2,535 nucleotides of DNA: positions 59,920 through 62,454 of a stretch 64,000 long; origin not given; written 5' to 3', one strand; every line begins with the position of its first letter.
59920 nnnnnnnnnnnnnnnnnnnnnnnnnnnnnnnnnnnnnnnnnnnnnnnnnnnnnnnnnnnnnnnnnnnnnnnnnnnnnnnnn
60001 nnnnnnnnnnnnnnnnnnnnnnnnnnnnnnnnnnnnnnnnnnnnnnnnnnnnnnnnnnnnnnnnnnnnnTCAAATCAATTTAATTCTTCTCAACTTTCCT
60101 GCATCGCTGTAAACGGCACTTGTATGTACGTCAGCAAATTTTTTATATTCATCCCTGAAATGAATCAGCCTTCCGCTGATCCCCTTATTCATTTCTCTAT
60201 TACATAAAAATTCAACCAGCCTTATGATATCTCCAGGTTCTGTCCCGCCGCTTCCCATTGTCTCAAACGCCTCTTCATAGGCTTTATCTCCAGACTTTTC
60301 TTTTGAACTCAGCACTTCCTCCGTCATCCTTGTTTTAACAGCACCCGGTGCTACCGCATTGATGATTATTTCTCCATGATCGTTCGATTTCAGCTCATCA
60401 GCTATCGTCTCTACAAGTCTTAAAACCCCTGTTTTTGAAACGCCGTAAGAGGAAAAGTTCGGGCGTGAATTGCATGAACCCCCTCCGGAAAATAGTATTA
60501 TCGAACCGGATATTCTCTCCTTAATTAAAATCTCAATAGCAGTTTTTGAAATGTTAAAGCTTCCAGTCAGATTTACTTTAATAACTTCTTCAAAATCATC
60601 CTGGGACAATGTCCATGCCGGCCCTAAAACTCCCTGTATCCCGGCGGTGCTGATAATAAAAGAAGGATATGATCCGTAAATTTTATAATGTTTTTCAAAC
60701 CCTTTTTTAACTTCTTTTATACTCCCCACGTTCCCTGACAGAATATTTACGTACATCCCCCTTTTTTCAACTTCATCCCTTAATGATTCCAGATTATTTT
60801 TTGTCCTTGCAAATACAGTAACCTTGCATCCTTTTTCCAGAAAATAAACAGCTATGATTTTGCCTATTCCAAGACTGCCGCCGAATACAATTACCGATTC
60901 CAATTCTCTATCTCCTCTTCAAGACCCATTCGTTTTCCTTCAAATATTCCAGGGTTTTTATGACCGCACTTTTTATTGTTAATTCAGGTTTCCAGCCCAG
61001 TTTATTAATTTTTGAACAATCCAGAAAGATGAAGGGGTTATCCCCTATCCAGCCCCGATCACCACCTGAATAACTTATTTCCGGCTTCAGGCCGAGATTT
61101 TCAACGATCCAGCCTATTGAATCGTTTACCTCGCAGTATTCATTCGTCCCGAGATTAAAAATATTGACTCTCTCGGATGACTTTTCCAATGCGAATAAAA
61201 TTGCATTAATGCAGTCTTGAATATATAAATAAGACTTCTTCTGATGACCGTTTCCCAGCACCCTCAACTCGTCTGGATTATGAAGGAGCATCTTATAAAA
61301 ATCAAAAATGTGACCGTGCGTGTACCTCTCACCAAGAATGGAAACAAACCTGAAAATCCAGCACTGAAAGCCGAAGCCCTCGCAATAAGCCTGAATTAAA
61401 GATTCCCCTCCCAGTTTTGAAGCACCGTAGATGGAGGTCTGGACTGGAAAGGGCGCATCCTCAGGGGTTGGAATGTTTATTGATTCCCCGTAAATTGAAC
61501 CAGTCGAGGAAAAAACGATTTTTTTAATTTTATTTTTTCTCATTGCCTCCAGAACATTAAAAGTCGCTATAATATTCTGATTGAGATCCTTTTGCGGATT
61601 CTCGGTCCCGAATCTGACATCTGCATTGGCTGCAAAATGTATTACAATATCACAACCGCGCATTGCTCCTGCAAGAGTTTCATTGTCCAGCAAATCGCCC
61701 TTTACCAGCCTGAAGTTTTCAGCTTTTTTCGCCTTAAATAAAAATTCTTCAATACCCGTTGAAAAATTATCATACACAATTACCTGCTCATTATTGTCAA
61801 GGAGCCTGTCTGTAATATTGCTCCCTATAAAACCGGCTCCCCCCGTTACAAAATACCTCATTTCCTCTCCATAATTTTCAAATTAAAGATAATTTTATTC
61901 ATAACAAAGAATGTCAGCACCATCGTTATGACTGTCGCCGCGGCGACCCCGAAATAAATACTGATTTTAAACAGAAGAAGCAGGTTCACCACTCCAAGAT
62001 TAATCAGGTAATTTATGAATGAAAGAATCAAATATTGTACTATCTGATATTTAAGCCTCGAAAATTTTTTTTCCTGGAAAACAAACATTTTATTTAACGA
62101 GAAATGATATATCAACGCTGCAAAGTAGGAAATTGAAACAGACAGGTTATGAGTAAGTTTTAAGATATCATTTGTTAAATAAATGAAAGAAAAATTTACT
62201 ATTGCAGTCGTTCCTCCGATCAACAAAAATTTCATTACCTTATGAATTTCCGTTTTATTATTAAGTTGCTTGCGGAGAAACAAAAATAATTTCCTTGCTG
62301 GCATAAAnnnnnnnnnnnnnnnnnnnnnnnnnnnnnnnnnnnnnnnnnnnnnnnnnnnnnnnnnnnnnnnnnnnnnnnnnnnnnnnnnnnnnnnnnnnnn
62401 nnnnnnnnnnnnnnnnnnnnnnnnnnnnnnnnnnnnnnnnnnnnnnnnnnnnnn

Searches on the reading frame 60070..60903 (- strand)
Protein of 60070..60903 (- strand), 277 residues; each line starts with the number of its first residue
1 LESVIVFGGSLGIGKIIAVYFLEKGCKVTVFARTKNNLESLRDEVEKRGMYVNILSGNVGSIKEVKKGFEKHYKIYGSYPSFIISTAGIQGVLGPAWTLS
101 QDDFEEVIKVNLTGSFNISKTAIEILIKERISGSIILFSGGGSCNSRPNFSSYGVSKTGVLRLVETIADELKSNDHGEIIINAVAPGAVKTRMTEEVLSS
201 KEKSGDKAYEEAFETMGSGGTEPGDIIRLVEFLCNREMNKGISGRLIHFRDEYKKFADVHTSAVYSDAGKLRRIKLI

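Call 5: search_protein_families(library=pfam, proteins=[window:60070-60903:-], max_evalue=0.001)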
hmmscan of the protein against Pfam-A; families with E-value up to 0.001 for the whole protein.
window:60070-60903:- (277 aa): 3 families
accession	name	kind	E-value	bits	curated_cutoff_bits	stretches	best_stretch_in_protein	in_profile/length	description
PF00106.31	adh_short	-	1.5e-35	122.9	26.6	1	4-199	3-192/195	short chain dehydrogenase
PF13561.12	adh_short_C2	-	1.5e-27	97.1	27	1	12-248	7-230/236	Enoyl-(Acyl carrier protein) reductase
PF08659.16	KR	-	0.00036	20.9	22.6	1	4-147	3-143/180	KR domain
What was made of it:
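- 60070..60903 (-): Classical SDR oxidoreductase (FabG-like), 277 aa. Probable ketoreductase. PF00106, 122.9 bits (call 5).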

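Call 6: search_protein_families(library=ncbifam, proteins=[window:60070-60903:-], max_evalue=0.001)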
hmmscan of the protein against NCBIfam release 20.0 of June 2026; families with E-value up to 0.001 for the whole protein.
window:60070-60903:- (277 aa): 209 families (the best 25 are shown)
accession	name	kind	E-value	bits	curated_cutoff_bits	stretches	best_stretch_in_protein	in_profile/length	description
NF009466.0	PRK12826.1-2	subfamily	7.2e-36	123.9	222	1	3-248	5-239/248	3-oxoacyl-ACP reductase FabG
TIGR01830.1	3oxo_ACP_reduc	equivalog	1.6e-33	116.4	297.75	1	4-248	1-233/239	3-oxoacyl-[acyl-carrier-protein] reductase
NF005559.1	PRK07231.1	subfamily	4.3e-32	111.6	215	1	3-237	6-232/249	glucose 1-dehydrogenase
NF004203.0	PRK05653.2-4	subfamily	2.4e-31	109.1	313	1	4-247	9-250/260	3-oxoacyl-ACP reductase FabG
NF005681.0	PRK07478.1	subfamily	4.1e-30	105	267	1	4-203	9-204/254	SDR family oxidoreductase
TIGR03971.1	SDR_subfam_1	subfamily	1.2e-28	100.2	300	1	15-237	29-253/271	mycofactocin-coupled SDR family oxidoreductase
NF005806.0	PRK07666.1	equivalog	6.1e-28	97.7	286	1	4-197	10-197/239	3-ketoacyl-ACP reductase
NF005594.0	PRK07326.1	equivalog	1.2e-27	97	271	1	3-201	8-198/237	SDR family oxidoreductase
NF004198.0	PRK05653.1-3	equivalog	2.4e-27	96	296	1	3-199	9-199/248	3-oxoacyl-ACP reductase FabG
NF006493.1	PRK08936.1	subfamily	2.5e-26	92.5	420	1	4-207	10-209/261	glucose-1-dehydrogenase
NF005975.0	PRK08063.1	equivalog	1.1e-25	90.4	328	1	4-239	7-233/250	enoyl-[acyl-carrier-protein] reductase FabL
NF004202.0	PRK05653.2-2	equivalog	1.2e-25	90.5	333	1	3-195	9-196/259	3-oxoacyl-ACP reductase FabG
NF005672.0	PRK07454.1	equivalog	1.2e-25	90.1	234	1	2-195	7-194/241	SDR family oxidoreductase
NF004818.0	PRK06172.1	equivalog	1.8e-25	89.7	336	1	5-236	11-234/253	SDR family oxidoreductase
NF004791.0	PRK06138.1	equivalog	2.7e-25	89.1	312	1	4-234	8-231/252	SDR family oxidoreductase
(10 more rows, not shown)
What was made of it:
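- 60070..60903 (-): Only generic NCBIfam hits, all below cut-off (call 6).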

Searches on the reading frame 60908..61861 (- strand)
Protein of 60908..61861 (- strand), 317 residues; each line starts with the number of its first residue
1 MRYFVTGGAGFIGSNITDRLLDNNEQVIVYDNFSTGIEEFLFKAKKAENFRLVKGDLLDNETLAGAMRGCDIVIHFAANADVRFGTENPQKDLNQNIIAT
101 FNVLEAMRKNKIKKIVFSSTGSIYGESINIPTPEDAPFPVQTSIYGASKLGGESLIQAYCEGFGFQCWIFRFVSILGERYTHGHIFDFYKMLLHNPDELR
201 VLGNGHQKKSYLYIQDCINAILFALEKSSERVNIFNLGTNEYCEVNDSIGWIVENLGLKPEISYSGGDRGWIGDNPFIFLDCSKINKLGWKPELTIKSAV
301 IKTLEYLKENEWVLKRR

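Call 5: search_protein_families(library=pfam, proteins=[window:60908-61861:-], max_evalue=0.001)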
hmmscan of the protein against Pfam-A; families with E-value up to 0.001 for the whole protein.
window:60908-61861:- (317 aa): 9 families
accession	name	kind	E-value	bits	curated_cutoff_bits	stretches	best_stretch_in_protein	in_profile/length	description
PF01370.27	Epimerase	-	2e-49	168.6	20.9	1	4-238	2-240/240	NAD dependent epimerase/dehydratase family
PF16363.11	GDP_Man_Dehyd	-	2.2e-43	149.4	27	1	4-300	1-329/332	GDP-mannose 4,6 dehydratase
PF01073.25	3Beta_HSD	-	4.1e-21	75.7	22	1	5-230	2-234/280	3-beta hydroxysteroid dehydrogenase/isomerase family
PF02719.21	Polysacc_synt_2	-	2.5e-17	63.5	20.2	1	4-259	2-250/293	Polysaccharide biosynthesis protein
PF04321.23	RmlD_sub_bind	-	7.9e-14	51.8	27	1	1-203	1-177/287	RmlD substrate binding domain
PF13460.12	NAD_binding_10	-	1.9e-13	51.1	27.2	1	7-126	1-104/184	NAD(P)H-binding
PF07993.18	NAD_binding_4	-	1.3e-11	44.5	20.1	1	5-184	1-215/258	Male sterility protein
PF05368.20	NmrA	-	4.1e-06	27.1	27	1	5-124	7-111/298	NmrA-like family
PF00106.31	adh_short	-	0.00011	22.2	26.6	1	4-158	4-162/195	short chain dehydrogenase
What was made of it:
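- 60908..61861 (-): Extended-SDR NDP-sugar epimerase (GalE-like), 317 aa. PF01370, 168.6 bits (call 5).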

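Call 6: search_protein_families(library=ncbifam, proteins=[window:60908-61861:-], max_evalue=0.001)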
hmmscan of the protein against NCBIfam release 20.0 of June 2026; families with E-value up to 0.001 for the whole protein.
window:60908-61861:- (317 aa): 31 families (the best 25 are shown)
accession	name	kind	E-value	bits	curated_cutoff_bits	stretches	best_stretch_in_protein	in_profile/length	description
TIGR01179.1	galE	equivalog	2.8e-45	154.6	262.3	1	4-305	3-323/332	UDP-glucose 4-epimerase GalE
TIGR01181.1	dTDP_gluc_dehyt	equivalog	6.5e-44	150.3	365.1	1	3-314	2-318/321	dTDP-glucose 4,6-dehydratase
TIGR04180.1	EDH_00030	hypoth_equivalog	9.8e-34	116.8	475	1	4-263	2-263/297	NAD-dependent 4,6-dehydratase LegB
NF007956.0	PRK10675.1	subfamily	1.1e-24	87.2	394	1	1-157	1-161/338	UDP-glucose 4-epimerase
TIGR02197.1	heptose_epim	equivalog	7.4e-21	74.6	274.6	1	5-264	3-268/316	ADP-glyceromanno-heptose 6-epimerase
NF007490.0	PRK10084.1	subfamily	2.2e-20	72.9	649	1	1-313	1-341/361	dTDP-glucose 4,6-dehydratase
NF007582.0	PRK10217.1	equivalog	2.6e-20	72.8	698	1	3-312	4-337/355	dTDP-glucose 4,6-dehydratase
TIGR03466.1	HpnA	hypoth_equivalog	2.1e-19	69.6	367.65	1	2-161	2-157/327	hopanoid-associated sugar epimerase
NF047922.1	GDPFucSynFcl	equivalog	1.1e-18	67.7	500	1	2-308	4-302/308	GDP-L-fucose synthase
NF011728.1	PRK15181.1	equivalog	2.3e-18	66.3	760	1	2-306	17-336/348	Vi polysaccharide biosynthesis UDP-N-acetylglucosaminuronic acid C-4 epimerase TviC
NF042422.1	oxyalk_red_OleD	equivalog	5.1e-17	62.2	580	1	1-124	1-114/329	2-alkyl-3-oxoalkanoate reductase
NF042423.1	oxyalk_red_Shew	equivalog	1.8e-16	60.1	580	1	2-155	10-155/331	2-alkyl-3-oxoalkanoate reductase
TIGR03589.1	PseB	equivalog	5.5e-16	58.4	407.75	1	4-227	8-217/324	UDP-N-acetylglucosamine 4,6-dehydratase (inverting)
NF008872.0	PRK11908.1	equivalog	5.7e-15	55.2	294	1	4-240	5-254/349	bifunctional UDP-4-keto-pentose/UDP-xylose synthase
NF043036.1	ErythonDh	equivalog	1.1e-14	54.4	325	1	1-160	1-164/321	D-erythronate dehydrogenase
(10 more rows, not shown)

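Call 49: search_solved_structures(query=window:60908-61861:-, max_evalue=1e-20)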
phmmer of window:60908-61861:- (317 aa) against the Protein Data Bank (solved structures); distinct sequences matched with E-value up to 1e-20: 52.
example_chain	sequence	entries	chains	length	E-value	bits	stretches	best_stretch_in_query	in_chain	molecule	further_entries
3ehe_A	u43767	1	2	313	5.4e-91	308.5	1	4-304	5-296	UDP-glucose 4-epimerase (GalE-1)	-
8rdg_A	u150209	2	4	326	9.7e-73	248.5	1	1-310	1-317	SDR family NAD(P)-dependent oxidoreductase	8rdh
8rdi_A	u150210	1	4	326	3.5e-72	246.7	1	1-310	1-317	SDR family NAD(P)-dependent oxidoreductase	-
3icp_A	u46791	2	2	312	5.1e-67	229.7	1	1-312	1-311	NAD-dependent epimerase/dehydratase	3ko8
3aw9_A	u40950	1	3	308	1.1e-61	212.2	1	1-312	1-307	NAD-dependent epimerase/dehydratase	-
4zrm_A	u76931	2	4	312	6.4e-42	147.3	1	2-309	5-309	UDP-glucose 4-epimerase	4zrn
6wjb_A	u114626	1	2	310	3.4e-34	121.9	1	2-266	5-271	NAD-dependent epimerase/dehydratase family protein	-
7ys8_A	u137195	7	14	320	1.1e-33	120.2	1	1-309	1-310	UDP-glucose 4-epimerase | UDP-glucose 4-epimerase along with EC 5.1.3.2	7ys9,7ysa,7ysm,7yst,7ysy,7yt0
6wj9_A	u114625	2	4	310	1.4e-33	119.8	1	2-266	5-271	NAD-dependent epimerase/dehydratase family protein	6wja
6dnt_A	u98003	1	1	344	1.1e-31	113.6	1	4-293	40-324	NAD-dependent epimerase/dehydratase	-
8vr2_A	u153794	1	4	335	8.2e-30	107.5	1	2-310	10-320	NAD-dependent epimerase/dehydratase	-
6zl6_A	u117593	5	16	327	4.9e-29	104.9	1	1-306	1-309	Epimerase domain-containing protein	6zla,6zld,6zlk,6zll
5u4q_A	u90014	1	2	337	6.8e-29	104.5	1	1-227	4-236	dTDP-glucose 4,6-dehydratase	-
3ru7_A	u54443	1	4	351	8.7e-29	104.1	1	3-262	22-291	WbgU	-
3ru9_A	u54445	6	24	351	8.8e-29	104.1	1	3-262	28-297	WbgU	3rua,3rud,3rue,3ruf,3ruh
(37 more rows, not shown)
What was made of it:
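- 60908..61861 (-): Best PDB hit is A. fulgidus GalE-1 3EHE at E 5e-91 (call 49).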

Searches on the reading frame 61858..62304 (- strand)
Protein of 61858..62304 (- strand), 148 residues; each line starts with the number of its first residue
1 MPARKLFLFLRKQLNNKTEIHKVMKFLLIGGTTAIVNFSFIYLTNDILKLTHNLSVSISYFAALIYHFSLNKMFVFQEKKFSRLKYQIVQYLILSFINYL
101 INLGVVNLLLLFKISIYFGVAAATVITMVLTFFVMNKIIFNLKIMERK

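Call 5: search_protein_families(library=pfam, proteins=[window:61858-62304:-], max_evalue=0.001)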
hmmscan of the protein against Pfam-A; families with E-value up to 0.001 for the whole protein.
window:61858-62304:- (148 aa): 1 family
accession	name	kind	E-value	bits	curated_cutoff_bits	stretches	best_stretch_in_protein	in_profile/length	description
PF04138.20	GtrA_DPMS_TM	-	2.7e-14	53.8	26.1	1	25-140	1-117/117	GtrA/DPMS, transmembrane domain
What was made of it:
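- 61858..62304 (-): GtrA-family small membrane protein, 148 aa. Putative flippase for the lipid-linked sugar. Lowest G+C of the operon (30.9%). PF04138, 53.8 bits against a cut-off of 26.1 (call 5).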

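Call 6: search_protein_families(library=ncbifam, proteins=[window:61858-62304:-], max_evalue=0.001)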
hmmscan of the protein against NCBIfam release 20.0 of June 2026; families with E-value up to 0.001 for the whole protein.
window:61858-62304:- (148 aa): 0 families
